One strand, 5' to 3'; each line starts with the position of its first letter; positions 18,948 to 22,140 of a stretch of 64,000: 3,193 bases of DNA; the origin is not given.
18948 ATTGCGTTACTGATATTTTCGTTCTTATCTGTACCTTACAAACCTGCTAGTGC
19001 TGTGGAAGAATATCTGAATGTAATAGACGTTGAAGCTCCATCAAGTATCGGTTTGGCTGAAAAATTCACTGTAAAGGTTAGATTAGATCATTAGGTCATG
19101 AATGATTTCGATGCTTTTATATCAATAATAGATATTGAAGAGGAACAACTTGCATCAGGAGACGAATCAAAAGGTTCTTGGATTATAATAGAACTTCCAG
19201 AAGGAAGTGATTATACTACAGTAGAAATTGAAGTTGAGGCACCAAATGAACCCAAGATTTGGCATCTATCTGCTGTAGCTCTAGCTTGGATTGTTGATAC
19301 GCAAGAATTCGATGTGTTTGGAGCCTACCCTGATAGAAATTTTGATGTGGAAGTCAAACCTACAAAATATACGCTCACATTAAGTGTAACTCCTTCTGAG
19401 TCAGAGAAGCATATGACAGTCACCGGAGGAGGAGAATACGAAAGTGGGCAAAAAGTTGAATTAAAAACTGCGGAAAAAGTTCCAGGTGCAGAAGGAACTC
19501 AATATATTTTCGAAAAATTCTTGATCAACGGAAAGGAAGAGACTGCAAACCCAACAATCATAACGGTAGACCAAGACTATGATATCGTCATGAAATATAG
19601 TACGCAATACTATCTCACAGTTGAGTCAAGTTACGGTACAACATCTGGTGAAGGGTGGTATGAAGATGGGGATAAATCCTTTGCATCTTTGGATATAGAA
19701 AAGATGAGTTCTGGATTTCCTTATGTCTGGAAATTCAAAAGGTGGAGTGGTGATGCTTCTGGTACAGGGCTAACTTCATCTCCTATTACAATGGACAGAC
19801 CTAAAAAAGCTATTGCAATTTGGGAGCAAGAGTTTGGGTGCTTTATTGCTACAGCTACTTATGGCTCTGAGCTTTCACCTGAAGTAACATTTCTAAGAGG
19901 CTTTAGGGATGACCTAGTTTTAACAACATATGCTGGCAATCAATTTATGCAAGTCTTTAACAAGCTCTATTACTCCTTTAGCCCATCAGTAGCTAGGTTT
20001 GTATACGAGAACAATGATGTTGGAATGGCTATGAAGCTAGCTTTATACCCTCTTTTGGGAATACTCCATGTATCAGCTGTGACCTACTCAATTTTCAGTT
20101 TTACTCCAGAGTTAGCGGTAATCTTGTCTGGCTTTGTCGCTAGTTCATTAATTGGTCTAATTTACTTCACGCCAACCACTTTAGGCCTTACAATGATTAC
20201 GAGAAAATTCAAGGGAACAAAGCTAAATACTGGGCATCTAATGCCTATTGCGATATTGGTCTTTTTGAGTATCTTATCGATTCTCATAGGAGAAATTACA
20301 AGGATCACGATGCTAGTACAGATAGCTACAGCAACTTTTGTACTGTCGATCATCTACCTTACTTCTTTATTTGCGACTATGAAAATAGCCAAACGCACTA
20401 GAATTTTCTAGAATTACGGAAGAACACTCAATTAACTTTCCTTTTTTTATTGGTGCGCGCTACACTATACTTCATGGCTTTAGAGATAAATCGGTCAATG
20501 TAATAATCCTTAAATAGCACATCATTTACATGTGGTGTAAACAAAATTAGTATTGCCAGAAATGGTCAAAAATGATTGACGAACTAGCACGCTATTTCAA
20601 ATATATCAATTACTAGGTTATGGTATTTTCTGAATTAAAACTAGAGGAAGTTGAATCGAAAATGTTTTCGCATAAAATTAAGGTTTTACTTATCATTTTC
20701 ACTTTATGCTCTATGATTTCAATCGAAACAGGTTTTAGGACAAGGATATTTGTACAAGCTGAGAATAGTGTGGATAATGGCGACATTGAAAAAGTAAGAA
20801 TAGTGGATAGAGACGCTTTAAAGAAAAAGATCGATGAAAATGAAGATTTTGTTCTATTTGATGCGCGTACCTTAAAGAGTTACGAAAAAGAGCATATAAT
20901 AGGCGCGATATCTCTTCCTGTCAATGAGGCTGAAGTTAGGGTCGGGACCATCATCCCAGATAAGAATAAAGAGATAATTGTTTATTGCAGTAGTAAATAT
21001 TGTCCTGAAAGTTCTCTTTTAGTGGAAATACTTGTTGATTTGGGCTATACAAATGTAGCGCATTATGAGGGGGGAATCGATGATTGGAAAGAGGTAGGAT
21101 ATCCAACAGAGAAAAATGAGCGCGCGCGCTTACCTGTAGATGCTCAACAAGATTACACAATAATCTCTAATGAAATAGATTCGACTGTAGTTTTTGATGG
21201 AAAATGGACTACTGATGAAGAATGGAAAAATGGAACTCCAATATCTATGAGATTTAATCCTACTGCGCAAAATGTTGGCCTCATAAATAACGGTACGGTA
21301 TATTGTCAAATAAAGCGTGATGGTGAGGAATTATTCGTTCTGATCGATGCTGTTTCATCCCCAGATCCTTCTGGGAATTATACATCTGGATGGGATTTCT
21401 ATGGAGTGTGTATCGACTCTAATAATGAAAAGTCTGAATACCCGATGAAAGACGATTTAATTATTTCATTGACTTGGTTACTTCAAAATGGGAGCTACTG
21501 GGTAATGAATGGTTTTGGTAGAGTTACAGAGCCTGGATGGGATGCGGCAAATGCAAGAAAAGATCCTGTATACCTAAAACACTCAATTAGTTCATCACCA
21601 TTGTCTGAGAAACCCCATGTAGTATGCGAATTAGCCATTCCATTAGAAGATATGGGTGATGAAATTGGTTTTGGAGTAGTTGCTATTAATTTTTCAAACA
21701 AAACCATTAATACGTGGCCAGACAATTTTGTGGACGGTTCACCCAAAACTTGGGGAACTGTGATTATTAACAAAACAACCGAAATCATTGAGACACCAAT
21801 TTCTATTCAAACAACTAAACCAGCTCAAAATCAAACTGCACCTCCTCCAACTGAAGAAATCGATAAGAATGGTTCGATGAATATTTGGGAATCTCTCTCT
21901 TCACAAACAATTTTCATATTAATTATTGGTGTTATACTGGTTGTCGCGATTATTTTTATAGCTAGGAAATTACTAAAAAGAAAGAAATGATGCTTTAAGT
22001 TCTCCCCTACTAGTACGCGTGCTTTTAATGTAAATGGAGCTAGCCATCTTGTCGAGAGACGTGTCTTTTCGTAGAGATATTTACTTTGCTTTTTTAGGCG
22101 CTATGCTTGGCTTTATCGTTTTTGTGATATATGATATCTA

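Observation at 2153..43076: Recurrent GC-rich palindromic dodecamer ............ in AT-rich intergenic DNA, typically ~50-65 nt upstream of start codons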

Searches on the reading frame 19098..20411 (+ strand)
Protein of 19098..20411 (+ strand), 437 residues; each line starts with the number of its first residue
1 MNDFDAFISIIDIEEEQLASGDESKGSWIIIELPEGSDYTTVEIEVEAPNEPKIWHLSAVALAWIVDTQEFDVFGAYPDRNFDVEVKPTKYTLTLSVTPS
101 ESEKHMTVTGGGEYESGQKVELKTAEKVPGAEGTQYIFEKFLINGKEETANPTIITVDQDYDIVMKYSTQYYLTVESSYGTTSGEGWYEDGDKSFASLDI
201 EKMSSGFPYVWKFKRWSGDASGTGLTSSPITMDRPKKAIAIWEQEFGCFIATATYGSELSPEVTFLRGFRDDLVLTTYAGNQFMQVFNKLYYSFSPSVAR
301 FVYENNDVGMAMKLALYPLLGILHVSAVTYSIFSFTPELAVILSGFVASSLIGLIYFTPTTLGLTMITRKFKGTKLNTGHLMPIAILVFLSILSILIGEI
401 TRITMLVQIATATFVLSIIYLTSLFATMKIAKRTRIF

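Call 11: search_protein_families(library=pfam, proteins=[window:19098-20411:+])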
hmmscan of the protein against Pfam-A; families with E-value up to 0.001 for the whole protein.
window:19098-20411:+ (437 aa): 1 family
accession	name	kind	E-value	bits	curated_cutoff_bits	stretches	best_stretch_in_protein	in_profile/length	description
PF18998.6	Flg_new_2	-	0.00025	21.4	23.6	0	211-244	35-71/73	Divergent InlB B-repeat domain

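Call 84: search_protein_families(library=pfam, proteins=[L017:4329-4715:-, L017:4870-5271:-, L016:4826-5032:-, L016:3431-3766:+, L016:1759-1998:-, L019:1189-1413:-], max_evalue=0.01)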
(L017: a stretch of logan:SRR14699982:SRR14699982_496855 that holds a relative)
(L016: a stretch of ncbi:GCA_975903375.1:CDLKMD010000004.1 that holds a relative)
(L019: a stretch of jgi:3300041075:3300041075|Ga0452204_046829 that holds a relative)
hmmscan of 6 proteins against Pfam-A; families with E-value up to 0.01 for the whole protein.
L017:4329-4715:- (128 aa): 0 families

L017:4870-5271:- (133 aa): 1 family
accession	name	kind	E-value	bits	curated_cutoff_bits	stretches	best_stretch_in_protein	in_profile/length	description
PF07274.17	DUF1440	-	0.002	18.6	34.7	1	54-117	60-124/135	Protein of unknown function (DUF1440)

L016:4826-5032:- (68 aa): 0 families

L016:3431-3766:+ (111 aa): 1 family
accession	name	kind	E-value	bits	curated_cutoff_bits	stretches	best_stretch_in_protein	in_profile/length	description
PF02635.20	DsrE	-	0.00095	19.8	22.7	1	6-91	3-97/116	DsrE/DsrF-like family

L016:1759-1998:- (79 aa): 0 families

L019:1189-1413:- (74 aa): 0 families

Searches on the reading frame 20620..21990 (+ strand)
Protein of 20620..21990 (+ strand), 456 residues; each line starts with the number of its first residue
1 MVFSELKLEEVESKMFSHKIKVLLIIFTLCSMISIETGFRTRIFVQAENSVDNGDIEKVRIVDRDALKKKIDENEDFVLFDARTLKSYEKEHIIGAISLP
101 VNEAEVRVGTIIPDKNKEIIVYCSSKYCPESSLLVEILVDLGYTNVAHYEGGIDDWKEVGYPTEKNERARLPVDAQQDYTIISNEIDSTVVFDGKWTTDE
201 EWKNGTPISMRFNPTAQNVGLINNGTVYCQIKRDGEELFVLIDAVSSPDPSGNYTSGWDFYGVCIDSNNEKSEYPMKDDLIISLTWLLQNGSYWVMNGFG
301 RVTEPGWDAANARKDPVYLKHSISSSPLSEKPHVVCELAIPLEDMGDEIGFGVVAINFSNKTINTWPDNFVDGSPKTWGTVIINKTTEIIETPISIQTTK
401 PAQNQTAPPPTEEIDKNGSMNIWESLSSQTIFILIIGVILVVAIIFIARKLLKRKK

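Call 11: search_protein_families(library=pfam, proteins=[window:20620-21990:+])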
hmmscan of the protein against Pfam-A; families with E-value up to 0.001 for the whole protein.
window:20620-21990:+ (456 aa): 1 family
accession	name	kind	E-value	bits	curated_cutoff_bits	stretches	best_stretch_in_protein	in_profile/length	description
PF00581.25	Rhodanese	-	6.5e-17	62.3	22.2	1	65-158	3-101/102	Rhodanese-like domain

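Call 73: find_homologous_proteins(query=window:20620-21990:+)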
Query window:20620-21990:+ (456 aa): 30 proteins with E <= 0.001 among 5581 candidates.
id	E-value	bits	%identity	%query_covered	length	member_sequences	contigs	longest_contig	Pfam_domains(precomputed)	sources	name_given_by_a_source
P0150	2.9e-298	1007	100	97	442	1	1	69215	PF00581.26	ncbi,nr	ncbi:MAG: rhodanese-like domain-containing protein [Candidatus Bathyarchaeota archaeon]|nr:rhodanese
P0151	6.6e-250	848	89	91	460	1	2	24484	PF00581.26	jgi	jgi:rhodanese-related sulfurtransferase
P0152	4.3e-149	515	79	63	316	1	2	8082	-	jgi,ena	-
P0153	3.5e-148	512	79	63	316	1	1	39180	-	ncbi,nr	ncbi:MAG: hypothetical protein NWF08_02760 [Candidatus Bathyarchaeota archaeon]|nr:hypothetical prot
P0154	5.3e-143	495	76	63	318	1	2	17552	-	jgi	jgi:hypothetical protein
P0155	4.3e-137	476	71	63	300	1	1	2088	-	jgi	jgi:hypothetical protein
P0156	8.0e-135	468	71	63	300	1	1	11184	-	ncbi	-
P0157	3.8e-133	463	71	63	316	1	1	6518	-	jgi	jgi:hypothetical protein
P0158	5.2e-131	456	70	63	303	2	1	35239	-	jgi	-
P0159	1.0e-83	300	46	61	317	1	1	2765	-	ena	-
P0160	8.4e-42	162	49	33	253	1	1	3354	PF00581.26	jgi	-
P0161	7.4e-24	103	29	33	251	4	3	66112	PF00581.26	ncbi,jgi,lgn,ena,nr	ncbi:MAG: sulfurtransferase [Deltaproteobacteria bacterium HGW-Deltaproteobacteria-1]|jgi:rhodanese-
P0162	9.2e-15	73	38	20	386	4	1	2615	PF00581.26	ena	-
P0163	3.3e-13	67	36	20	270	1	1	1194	PF00581.26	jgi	jgi:rhodanese-related sulfurtransferase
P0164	1.3e-12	66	38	27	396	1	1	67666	PF00899.28,PF00581.26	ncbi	-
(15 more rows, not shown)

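Call 75: find_encoding_contigs(protein=P0151, flank=10000, max_places=3)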
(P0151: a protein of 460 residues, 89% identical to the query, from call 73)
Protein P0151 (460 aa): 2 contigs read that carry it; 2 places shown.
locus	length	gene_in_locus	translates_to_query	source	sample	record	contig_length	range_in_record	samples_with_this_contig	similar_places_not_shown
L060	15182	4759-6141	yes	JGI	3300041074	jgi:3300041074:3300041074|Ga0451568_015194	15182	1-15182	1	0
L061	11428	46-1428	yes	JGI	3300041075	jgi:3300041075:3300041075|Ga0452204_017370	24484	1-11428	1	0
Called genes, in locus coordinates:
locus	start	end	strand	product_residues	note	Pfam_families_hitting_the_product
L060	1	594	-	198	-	?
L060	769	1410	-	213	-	PF01694:Rhomboid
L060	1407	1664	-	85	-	-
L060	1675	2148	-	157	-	PF15891:Nuc_deoxyri_tr2 (weak), PF05014:Nuc_deoxyrib_tr, PF14359:DUF4406 (faint)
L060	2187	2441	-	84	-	PF05129:Zn_ribbon_Elf1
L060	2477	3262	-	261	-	PF02625:XdhC_CoxI, PF13478:XdhC_C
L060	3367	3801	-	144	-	-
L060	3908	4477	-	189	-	PF01169:GDT1, PF01925:TauE (faint), PF01169:GDT1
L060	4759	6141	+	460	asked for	PF00581:Rhodanese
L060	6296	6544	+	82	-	-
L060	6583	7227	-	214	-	-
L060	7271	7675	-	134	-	PF13273:DUF4064 (weak), PF19609:DUF6114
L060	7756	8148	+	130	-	PF03625:DUF302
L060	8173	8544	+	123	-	-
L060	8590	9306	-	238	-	PF13641:Glyco_tranf_2_3 (weak), PF00535:Glycos_transf_2, PF10111:Glyco_tranf_2_2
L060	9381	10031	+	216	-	PF10050:DUF2284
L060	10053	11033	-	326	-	PF02423:OCD_Mu_crystall, PF01488:Shikimate_DH (weak)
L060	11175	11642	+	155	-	-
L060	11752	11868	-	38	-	-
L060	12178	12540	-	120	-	-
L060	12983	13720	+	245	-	PF02525:Flavodoxin_2 (weak), PF03358:FMN_red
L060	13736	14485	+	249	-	PF00106:adh_short, PF08659:KR, PF23441:SDR (weak), PF13561:adh_short_C2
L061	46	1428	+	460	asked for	PF00581:Rhodanese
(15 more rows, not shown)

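Call 84: search_protein_families(library=pfam, proteins=[L017:4329-4715:-, L017:4870-5271:-, L016:4826-5032:-, L016:3431-3766:+, L016:1759-1998:-, L019:1189-1413:-, L060:6296-6544:+], max_evalue=0.01)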
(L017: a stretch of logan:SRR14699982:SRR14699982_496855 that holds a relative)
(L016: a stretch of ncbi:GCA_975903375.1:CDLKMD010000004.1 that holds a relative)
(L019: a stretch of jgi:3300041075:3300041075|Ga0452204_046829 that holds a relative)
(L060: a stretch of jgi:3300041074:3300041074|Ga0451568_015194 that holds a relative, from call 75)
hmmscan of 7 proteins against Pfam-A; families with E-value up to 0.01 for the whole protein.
L017:4329-4715:- (128 aa): 0 families

L017:4870-5271:- (133 aa): 1 family
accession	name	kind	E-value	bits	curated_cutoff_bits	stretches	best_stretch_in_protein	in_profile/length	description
PF07274.17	DUF1440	-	0.002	18.6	34.7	1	54-117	60-124/135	Protein of unknown function (DUF1440)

L016:4826-5032:- (68 aa): 0 families

L016:3431-3766:+ (111 aa): 1 family
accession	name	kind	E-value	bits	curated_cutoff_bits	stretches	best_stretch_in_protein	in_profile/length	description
PF02635.20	DsrE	-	0.00095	19.8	22.7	1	6-91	3-97/116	DsrE/DsrF-like family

L016:1759-1998:- (79 aa): 0 families

L019:1189-1413:- (74 aa): 0 families

L060:6296-6544:+ (82 aa): 1 family
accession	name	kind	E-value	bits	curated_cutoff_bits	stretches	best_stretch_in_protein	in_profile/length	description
PF17369.7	DUF5391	-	0.0002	22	25.7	1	12-63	40-90/135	Family of unknown function (DUF5391)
